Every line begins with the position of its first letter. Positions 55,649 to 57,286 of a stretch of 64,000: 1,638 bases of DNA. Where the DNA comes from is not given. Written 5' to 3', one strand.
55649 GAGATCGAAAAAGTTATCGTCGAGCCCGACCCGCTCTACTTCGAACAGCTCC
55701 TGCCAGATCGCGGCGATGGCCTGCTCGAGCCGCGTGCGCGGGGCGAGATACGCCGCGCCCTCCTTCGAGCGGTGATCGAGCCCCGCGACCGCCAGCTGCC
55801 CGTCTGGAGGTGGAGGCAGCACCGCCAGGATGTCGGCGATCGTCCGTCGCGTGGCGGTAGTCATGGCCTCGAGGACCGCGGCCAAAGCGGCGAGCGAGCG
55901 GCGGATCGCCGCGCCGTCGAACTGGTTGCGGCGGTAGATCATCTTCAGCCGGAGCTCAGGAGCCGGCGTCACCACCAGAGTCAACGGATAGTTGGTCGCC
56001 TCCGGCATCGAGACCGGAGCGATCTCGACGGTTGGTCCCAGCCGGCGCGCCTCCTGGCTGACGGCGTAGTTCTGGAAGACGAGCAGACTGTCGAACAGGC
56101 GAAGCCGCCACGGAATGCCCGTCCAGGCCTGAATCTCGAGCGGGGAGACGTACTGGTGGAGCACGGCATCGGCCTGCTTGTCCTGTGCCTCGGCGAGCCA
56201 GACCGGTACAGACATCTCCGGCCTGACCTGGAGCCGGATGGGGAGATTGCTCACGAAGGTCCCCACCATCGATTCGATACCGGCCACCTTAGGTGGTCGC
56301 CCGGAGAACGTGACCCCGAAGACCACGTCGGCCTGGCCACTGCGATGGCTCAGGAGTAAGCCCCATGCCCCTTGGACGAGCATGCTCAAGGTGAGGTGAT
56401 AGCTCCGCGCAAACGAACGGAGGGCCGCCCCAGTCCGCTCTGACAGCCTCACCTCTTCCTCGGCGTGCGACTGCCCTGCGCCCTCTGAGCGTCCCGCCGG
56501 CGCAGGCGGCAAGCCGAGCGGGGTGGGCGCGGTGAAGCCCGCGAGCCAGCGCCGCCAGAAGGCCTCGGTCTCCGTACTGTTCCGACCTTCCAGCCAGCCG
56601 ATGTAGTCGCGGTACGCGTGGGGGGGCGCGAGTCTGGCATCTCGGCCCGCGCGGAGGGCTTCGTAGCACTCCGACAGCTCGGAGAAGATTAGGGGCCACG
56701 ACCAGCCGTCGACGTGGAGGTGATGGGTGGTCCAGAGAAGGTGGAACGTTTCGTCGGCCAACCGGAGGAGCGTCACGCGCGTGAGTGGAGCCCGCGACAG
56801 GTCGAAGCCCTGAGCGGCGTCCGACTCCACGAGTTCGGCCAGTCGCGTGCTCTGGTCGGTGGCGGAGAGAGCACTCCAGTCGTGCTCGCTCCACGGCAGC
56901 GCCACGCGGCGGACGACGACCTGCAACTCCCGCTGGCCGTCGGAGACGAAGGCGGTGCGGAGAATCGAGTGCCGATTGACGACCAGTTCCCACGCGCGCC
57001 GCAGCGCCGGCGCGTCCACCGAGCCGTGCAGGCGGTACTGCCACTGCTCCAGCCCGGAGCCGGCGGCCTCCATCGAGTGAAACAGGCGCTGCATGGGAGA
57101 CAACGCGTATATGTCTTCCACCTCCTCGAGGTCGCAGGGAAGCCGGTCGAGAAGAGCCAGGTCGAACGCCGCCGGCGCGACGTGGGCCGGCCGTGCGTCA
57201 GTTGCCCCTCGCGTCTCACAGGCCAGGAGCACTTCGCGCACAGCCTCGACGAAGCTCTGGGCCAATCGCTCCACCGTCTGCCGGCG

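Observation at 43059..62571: Compact, fully translationally coupled PPTase-NRPS-PKS/aminotransferase-NRPS-thioesterase operon (orphan hybrid assembly line)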

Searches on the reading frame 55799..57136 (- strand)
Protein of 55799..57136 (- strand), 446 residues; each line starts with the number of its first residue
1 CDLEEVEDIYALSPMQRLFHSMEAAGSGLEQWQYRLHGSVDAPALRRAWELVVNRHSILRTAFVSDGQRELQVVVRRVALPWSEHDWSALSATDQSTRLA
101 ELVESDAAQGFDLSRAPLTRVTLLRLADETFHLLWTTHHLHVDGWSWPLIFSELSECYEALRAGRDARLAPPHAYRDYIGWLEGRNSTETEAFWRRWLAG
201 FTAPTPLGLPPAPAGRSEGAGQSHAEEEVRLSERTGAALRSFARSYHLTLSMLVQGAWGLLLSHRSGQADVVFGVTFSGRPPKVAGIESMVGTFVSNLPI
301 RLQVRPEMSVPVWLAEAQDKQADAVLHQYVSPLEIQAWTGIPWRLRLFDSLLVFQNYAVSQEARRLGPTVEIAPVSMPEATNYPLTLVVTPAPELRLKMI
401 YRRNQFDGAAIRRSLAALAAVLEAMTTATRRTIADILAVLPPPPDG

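Call 31: search_solved_structures(query=window:55799-57136:-, max_evalue=1e-10)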
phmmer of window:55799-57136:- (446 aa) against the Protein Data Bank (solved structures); distinct sequences matched with E-value up to 1e-10: 42.
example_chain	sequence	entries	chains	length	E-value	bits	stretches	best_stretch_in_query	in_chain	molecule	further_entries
8hlk_A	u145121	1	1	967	3.6e-99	336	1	5-435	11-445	Microcystin synthetase B (Fragment)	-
9lcp_A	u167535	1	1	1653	2.8e-76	260.6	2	5-425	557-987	PvdL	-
9lco_A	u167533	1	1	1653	2.8e-76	260.6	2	5-425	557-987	PvdL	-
9lcq_A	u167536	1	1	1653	2.9e-76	260.5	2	5-425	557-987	PvdL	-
9up2_A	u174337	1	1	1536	4.9e-76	259.8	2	5-425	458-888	PvdL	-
9rde_A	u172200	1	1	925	2.4e-74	254.2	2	5-436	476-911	Bacitracin synthase 3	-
8f7f_A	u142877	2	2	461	2.8e-65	224.3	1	4-423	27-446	Surfactin synthetase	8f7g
2vsq_A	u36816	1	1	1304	1.7e-64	221.8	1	4-424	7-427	SURFACTIN SYNTHETASE SUBUNIT 3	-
8f7h_A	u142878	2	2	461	3.3e-63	217.5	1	4-423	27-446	Surfactin synthetase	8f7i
9bfd_B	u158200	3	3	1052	5.3e-55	190.5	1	4-422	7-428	Tyrocidine synthase 2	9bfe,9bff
7r9x_A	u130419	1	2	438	8.8e-29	104.1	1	6-306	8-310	AmbE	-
6oyf_A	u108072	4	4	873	2e-27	99.6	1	21-330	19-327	Txo1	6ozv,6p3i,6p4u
8jbr_A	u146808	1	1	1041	3.4e-27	98.8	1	4-304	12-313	McyA protein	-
6p1j_A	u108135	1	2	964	4.7e-25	91.8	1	34-332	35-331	Txo2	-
9uay_A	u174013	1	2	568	1.7e-22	83.3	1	36-413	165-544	CmnI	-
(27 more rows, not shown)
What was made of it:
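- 55826..57121 (-): C2, DCL-type condensation domain (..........). PDB match to the first C domain of McyB at 3.6e-99 (call 31).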
